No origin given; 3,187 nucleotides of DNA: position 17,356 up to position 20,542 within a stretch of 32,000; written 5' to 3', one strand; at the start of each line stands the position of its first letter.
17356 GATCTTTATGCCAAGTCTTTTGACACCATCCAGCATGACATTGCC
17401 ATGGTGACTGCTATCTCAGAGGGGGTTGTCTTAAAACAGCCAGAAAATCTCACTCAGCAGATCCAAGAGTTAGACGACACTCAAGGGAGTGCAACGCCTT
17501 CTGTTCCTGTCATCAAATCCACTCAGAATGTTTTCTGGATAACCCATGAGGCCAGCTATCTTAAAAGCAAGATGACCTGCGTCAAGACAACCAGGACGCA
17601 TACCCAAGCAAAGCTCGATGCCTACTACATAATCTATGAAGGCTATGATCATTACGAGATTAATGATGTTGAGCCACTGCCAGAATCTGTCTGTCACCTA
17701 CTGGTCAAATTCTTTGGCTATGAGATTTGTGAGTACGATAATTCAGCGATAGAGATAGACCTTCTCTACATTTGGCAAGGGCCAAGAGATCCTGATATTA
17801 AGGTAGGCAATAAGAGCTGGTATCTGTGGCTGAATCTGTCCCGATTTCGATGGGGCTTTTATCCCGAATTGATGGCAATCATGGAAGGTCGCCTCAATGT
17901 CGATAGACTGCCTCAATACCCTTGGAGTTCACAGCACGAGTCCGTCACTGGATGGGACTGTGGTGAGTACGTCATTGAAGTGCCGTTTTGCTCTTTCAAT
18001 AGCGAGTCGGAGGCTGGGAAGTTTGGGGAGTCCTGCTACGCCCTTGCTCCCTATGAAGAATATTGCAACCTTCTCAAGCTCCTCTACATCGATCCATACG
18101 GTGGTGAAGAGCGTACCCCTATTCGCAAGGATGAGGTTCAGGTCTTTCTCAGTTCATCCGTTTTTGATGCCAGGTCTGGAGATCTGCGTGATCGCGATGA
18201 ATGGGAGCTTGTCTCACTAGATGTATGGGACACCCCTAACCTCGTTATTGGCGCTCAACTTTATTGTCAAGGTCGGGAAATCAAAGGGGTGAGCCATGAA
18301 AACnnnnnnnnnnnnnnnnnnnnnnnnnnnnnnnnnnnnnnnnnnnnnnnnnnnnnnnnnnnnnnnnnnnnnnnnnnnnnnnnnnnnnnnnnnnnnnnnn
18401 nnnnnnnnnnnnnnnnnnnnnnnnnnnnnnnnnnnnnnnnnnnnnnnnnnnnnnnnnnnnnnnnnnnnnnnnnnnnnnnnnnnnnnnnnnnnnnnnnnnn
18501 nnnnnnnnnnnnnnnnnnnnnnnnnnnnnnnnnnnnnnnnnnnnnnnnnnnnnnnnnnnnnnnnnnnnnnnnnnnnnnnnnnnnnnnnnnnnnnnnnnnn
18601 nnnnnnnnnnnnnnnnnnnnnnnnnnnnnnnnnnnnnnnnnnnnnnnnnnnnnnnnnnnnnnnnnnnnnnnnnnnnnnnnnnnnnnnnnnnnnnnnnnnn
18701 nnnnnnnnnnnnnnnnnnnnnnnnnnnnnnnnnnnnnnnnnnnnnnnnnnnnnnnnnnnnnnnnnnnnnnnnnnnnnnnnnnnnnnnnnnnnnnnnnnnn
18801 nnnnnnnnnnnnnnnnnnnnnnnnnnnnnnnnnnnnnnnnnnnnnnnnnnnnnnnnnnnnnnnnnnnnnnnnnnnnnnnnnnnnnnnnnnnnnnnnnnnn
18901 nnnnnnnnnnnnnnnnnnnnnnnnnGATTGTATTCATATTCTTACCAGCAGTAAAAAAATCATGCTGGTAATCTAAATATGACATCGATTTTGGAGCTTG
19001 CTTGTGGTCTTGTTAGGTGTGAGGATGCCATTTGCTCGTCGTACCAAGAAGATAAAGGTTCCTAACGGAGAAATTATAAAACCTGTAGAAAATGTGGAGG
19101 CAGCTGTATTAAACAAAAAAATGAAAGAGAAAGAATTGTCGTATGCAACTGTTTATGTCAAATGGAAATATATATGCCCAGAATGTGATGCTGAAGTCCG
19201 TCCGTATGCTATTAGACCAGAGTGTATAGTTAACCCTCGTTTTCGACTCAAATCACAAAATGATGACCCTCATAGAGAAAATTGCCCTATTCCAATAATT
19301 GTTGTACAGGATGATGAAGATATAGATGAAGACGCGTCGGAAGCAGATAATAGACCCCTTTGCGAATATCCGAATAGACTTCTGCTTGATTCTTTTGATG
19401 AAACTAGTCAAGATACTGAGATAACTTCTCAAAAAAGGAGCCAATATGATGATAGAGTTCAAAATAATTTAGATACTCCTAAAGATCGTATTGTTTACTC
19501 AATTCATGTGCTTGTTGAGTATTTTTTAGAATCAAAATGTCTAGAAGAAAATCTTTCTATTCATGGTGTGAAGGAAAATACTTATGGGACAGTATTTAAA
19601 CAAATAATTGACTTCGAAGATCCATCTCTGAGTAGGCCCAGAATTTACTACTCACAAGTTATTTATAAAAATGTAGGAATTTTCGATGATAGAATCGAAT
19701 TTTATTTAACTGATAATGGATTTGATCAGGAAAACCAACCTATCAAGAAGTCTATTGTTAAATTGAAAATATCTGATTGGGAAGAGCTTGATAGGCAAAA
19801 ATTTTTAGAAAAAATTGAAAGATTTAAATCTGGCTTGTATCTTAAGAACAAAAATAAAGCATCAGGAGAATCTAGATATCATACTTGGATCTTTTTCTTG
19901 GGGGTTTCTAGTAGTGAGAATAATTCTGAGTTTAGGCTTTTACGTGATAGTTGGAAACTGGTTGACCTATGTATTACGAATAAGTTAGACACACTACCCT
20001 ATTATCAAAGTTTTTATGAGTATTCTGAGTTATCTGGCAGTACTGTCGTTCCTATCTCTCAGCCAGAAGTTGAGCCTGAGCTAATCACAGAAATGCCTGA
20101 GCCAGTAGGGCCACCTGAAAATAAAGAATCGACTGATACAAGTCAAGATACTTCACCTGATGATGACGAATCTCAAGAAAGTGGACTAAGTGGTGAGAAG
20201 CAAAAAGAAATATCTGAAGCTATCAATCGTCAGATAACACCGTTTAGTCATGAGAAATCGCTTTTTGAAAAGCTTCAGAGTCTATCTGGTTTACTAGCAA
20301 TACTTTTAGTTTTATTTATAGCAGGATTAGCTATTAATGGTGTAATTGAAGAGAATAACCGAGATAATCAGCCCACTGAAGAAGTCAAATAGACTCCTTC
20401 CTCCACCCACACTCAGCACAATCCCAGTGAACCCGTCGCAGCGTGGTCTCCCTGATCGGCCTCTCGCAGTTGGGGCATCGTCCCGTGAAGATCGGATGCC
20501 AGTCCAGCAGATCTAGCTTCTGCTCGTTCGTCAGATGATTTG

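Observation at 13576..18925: Tightly packed four-gene cluster with no recognisable functions: candidate novel system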

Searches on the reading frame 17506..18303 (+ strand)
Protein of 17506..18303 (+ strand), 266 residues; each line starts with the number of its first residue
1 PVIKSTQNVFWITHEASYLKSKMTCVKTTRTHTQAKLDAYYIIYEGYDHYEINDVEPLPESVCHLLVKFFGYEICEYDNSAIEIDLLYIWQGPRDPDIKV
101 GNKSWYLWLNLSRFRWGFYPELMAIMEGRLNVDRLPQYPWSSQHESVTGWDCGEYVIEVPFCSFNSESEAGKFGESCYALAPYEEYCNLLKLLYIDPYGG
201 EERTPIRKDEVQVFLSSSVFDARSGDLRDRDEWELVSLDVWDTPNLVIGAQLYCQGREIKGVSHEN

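Call 43: find_homologous_proteins(query=A2, max_evalue=0.01)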
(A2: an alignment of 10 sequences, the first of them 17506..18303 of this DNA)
Query A2 (10 sequences) (266 aa, profile of the alignment): 16 proteins with E <= 0.01 among 5508 candidates.
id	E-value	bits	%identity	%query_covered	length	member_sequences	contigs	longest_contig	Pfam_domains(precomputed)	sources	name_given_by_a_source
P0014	8.9e-218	742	65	97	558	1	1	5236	-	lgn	-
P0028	1.2e-202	692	62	99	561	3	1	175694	-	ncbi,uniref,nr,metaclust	ncbi:hypothetical protein [Acaryochloris sp. CCMEE 5410]|uniref:hypothetical protein n=1 Tax=Acaryoc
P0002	1.6e-124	434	43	90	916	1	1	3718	-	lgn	-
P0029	3.1e-105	371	89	97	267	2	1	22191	-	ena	-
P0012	8.5e-104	366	89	99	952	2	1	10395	-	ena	-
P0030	3.9e-102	361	88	96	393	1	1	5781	-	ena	-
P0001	2.3e-98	348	63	100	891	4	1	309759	-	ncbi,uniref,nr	ncbi:hypothetical protein [Acaryochloris marina]|uniref:hypothetical protein n=1 Tax=Acaryochloris m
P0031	2.6e-95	338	64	98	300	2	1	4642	-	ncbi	ncbi:hypothetical protein ACSYAD_32130, partial [Acaryochloris marina NIES-2412]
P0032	5.1e-92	327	58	97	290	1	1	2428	-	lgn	-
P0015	1.3e-90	323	58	89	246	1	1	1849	-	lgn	-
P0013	1.5e-72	263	31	48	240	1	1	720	-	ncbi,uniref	ncbi:hypothetical protein ACSYAD_34615, partial [Acaryochloris marina NIES-2412]|uniref:hypothetical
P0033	3.3e-50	189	31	48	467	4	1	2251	-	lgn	-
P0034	7.9e-44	168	30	46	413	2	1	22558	-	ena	-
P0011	1.8e-34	138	35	33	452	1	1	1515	-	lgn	-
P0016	2.2e-30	124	35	31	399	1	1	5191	-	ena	-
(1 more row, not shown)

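Call 47: find_encoding_contigs(protein=P0034, flank=10000, max_places=2)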
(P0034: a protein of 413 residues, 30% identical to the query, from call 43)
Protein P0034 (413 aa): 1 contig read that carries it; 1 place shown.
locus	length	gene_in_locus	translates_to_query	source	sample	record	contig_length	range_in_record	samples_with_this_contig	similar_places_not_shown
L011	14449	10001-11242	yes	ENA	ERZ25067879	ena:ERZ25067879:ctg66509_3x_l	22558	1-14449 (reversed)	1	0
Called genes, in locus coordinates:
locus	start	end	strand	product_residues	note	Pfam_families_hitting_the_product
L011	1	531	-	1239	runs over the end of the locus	PF08751:TrwC, PF13604:AAA_30, PF22232:TraI_hel_assoc_N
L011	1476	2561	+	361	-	-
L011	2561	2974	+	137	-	-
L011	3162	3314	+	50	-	-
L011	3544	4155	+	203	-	-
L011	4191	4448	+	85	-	-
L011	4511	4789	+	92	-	-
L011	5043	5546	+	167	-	PF11068:YlqD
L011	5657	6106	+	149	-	-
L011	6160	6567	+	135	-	-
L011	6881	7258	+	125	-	-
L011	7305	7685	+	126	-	-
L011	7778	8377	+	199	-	-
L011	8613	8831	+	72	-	-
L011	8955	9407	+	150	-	-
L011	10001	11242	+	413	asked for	-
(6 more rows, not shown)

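Call 58: predict_structure(alignment_id=A3)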
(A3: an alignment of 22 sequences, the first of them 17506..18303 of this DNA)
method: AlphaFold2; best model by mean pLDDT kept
length: 266 residues; sequences in the alignment: 22
mean_pLDDT: 83.7   pTM: 0.73
mean pLDDT of the five models: 83.7, 82.9, 82.6, 81.9, 81.7
residues with pLDDT >= 90: 96; 70-90: 134; 50-70: 25; < 50: 11
segments of 3 or more residues with pLDDT < 50: 1-4, 262-266
pLDDT, mean of each block of 10 residues (from residue 1): 67 82 92 95 84 72 97 93 91 76 89 94 90 86 88 87 85 90 81 88 86 88 81 79 57 85 37
secondary structure, 60 per line:
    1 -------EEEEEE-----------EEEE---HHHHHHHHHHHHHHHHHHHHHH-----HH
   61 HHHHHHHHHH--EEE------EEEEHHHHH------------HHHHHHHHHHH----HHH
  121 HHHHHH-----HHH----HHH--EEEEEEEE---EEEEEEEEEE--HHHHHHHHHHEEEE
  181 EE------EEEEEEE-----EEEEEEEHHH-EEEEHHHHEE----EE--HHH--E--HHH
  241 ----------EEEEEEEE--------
elements in order: E8-13 E25-28 H32-53 H59-70 E73-75 E82-85 H86-90 H103-113 H118-126 E144-151 E155-164 H167-176 E177-182 E189-195 E201-207 E212-215 H216-219 E251-258

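Call 60: fold_search(model_id=the predicted structure, library=pdb)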
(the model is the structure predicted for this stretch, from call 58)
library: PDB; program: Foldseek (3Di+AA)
matches with E <= 10: 718; with E <= 0.001: 0
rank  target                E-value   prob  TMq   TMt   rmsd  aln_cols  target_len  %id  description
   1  6e2q_A                2.1e-01  0.11  0.14  0.09  15.3       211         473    8  Structure of human JAK2 FERM/SH2 in complex with Erythropoietin Receptor (released 2018-08-08)
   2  8arm                  3.3e-01  0.07  0.07  0.09  13.4       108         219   11  Crystal structure of LSSmScarlet2 (released 2022-11-02)
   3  7oin                  3.5e-01  0.03  0.09  0.10  17.8       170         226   10  Crystal structure of LSSmScarlet - a genetically encoded red fluorescent protein with a large Stokes shift (released 2022-02-16)
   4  8osi                  3.7e-01  0.06  0.13  0.10  16.6       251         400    9  Genetically encoded green ratiometric calcium indicator FNCaMP in calcium-bound state (released 2023-05-24)
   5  4pwz_A                3.7e-01  0.03  0.09  0.07  15.3       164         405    8  Crystal structure of TolB protein from Yersinia pestis CO92 (released 2014-04-02)
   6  1b9n_B                4.1e-01  0.08  0.15  0.16  20.1       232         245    8  REGULATOR FROM ESCHERICHIA COLI (released 2000-03-15)
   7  4q7t_B                4.3e-01  0.03  0.09  0.11  15.7       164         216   11  Crystal structure of photoswitchable fluorescent protein PSmOrange (released 2014-07-09)
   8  6nqq_E                5.4e-01  0.02  0.08  0.09  17.3       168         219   10  Crystal structure of fast switching M159T mutant of fluorescent protein Dronpa (Dronpa2), Y63(2,3,5-F3Y) (released 2019-06-12)
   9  6nqs_H                5.7e-01  0.02  0.08  0.09  17.1       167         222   10  Crystal structure of fast switching M159T mutant of fluorescent protein Dronpa (Dronpa2)- Y63(3-OMeY) (released 2019-06-12)
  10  9g7n                  6.1e-01  0.07  0.12  0.06  17.6       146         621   10  Crystal structure of Chromobacterium haemolyticum PE-like toxin, Hmx (released 2025-01-29)
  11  3rsj_A                6.1e-01  0.05  0.11  0.08  16.8       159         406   11  Structure of HCRF in complex with Ganglioside GD1a (released 2011-08-17)
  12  1o7l_C                6.8e-01  0.08  0.10  0.11  12.7       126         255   10  Molybdate-activated form of ModE from Escherichia coli (released 2003-02-20)
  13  6uht_B                6.8e-01  0.04  0.09  0.07  15.9       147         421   10  Crystal structure of BoNT/B receptor-binding domain in complex with VHH JLI-G10 (released 2020-03-04)
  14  6nqk_A                6.8e-01  0.02  0.08  0.09  17.0       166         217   10  Crystal structure of fast switching M159T mutant of fluorescent protein Dronpa (Dronpa2), Y63(3-FY) (released 2019-06-12)
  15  4zin_A                6.8e-01  0.02  0.08  0.10  15.3       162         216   12  Genetically encoded Phenyl Azide Photochemistry Drive Positive and Negative Functional Modulation of a Red Fluorescent (released 2015-09-16)
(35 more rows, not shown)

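Call 64: fold_search(model_id=the predicted structure, library=viral)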
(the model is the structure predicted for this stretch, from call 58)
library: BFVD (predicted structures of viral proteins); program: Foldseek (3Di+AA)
matches with E <= 10: 886; with E <= 0.001: 0
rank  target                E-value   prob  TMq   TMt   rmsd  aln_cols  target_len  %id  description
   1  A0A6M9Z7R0            4.7e-02  0.25  0.14  0.05  18.8       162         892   10  (no name in the UniProt tables at hand)
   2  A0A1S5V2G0            7.8e-02  0.06  0.11  0.08  19.6       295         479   11  (no name in the UniProt tables at hand)
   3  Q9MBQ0                1.0e-01  0.11  0.12  0.13  18.7       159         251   14  Portal protein [Staphylococcus prophage phiPV83]
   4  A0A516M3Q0            1.0e-01  0.08  0.12  0.13  21.6       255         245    9  (no name in the UniProt tables at hand)
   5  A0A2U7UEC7            1.3e-01  0.10  0.11  0.08  15.7       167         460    9  Uncharacterized protein [Pandoravirus neocaledonia]
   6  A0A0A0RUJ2            1.5e-01  0.21  0.10  0.20  14.1        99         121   11  Uncharacterized protein [Bacillus phage Mater]
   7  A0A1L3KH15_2          1.5e-01  0.09  0.10  0.04  18.2       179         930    9  (no name in the UniProt tables at hand)
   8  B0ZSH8                1.7e-01  0.12  0.13  0.16  14.8       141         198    8  Uncharacterized protein [Halomonas phage phiHAP-1 (isolate -/Gulf of Mexico/-/2001)]
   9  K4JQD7                1.8e-01  0.04  0.12  0.13  15.3       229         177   13  (no name in the UniProt tables at hand)
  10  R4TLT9                2.0e-01  0.16  0.13  0.05  12.2       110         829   13  Portal protein [Halorubrum tailed virus 4]
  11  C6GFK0                2.0e-01  0.06  0.09  0.10  15.6       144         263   12  p29 [Carrot yellow leaf virus]
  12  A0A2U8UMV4            2.2e-01  0.38  0.14  0.23   9.8       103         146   18  DUF7323 domain-containing protein [Gordonia phage Easley]
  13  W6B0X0                2.2e-01  0.14  0.11  0.25  12.2       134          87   11  Uncharacterized protein [Acinetobacter phage IMEAB3]
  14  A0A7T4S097            2.3e-01  0.05  0.11  0.09  18.2       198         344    7  ORF1a (Fragment) [Chestnut teal astrovirus]
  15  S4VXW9                2.4e-01  0.07  0.10  0.07  14.4       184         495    7  Uncharacterized protein [Pandoravirus salinus]
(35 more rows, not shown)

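Call 65: find_related_loci(query=A3, collection=genome_contigs, flank=10000)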
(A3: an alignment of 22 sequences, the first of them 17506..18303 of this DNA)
Query A3 (266 aa) in genome_contigs; peptide patterns used: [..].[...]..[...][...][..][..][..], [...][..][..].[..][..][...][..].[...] (x = any residue, [..] = any of these).
66 stretches matched a pattern; 3 encode a relative of the query (tblastn E <= 1e-3); 3 distinct loci.
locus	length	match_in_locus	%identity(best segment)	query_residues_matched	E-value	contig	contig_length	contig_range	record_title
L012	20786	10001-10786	89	1-262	1e-166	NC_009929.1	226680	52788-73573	Acaryochloris marina MBIC11017 plasmid pREB4, complete sequence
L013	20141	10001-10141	53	3-49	1e-12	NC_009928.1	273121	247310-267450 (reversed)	Acaryochloris marina MBIC11017 plasmid pREB3, complete sequence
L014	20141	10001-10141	53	3-49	1e-12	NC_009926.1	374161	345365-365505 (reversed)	Acaryochloris marina MBIC11017 plasmid pREB1, complete sequence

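Call 96: find_related_loci(query=A3, collection=metagenome_contigs, flank=10000)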
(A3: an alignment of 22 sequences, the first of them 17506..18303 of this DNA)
Query A3 (266 aa) in metagenome_contigs; peptide patterns used: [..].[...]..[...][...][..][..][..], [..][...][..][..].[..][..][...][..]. (x = any residue, [..] = any of these).
88 stretches matched a pattern, but none encodes a relative of the query by tblastn (E <= 1e-3).

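Call 97: find_related_loci(query=A3, collection=viral_contigs, flank=8000)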
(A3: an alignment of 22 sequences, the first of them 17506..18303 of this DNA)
Query A3 (266 aa) in viral_contigs; peptide patterns used: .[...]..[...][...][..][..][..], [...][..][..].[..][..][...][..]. (x = any residue, [..] = any of these).
37 stretches matched a pattern, but none encodes a relative of the query by tblastn (E <= 1e-3).

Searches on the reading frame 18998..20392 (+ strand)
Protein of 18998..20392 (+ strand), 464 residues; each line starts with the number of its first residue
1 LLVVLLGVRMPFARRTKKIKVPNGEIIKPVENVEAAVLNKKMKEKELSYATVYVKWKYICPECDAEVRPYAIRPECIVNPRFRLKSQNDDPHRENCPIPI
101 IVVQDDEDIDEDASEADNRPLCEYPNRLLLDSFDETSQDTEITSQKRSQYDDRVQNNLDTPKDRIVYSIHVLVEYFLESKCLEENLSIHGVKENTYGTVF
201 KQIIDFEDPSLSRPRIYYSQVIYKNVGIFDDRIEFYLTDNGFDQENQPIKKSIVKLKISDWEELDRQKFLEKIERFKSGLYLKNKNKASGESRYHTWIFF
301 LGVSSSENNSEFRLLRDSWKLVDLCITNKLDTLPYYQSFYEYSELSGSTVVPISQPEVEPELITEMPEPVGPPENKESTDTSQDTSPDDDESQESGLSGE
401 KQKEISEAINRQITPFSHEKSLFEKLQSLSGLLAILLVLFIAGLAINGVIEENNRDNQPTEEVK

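Call 4: search_protein_families(library=pfam, proteins=[window:18998-20392:+], max_evalue=0.1)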
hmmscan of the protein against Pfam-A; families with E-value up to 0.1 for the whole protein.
window:18998-20392:+ (464 aa): 0 families

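Call 5: search_protein_families(library=padloc, proteins=[window:18998-20392:+], max_evalue=0.1)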
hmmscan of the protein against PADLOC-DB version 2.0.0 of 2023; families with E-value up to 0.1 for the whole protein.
window:18998-20392:+ (464 aa): 1 family
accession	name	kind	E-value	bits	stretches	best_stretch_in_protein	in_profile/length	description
PDLC03992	PD-Lambda-4_B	-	4.3e-08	30.8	1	165-313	139-286/303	-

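Call 6: search_protein_families(library=ncbifam, proteins=[window:18998-20392:+], max_evalue=0.1)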
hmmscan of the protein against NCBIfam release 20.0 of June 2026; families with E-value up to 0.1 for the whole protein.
window:18998-20392:+ (464 aa): 0 families

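Call 7: search_protein_families(library=phrogs, proteins=[window:18998-20392:+], max_evalue=0.1)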
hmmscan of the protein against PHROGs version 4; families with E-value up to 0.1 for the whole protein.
window:18998-20392:+ (464 aa): 0 families
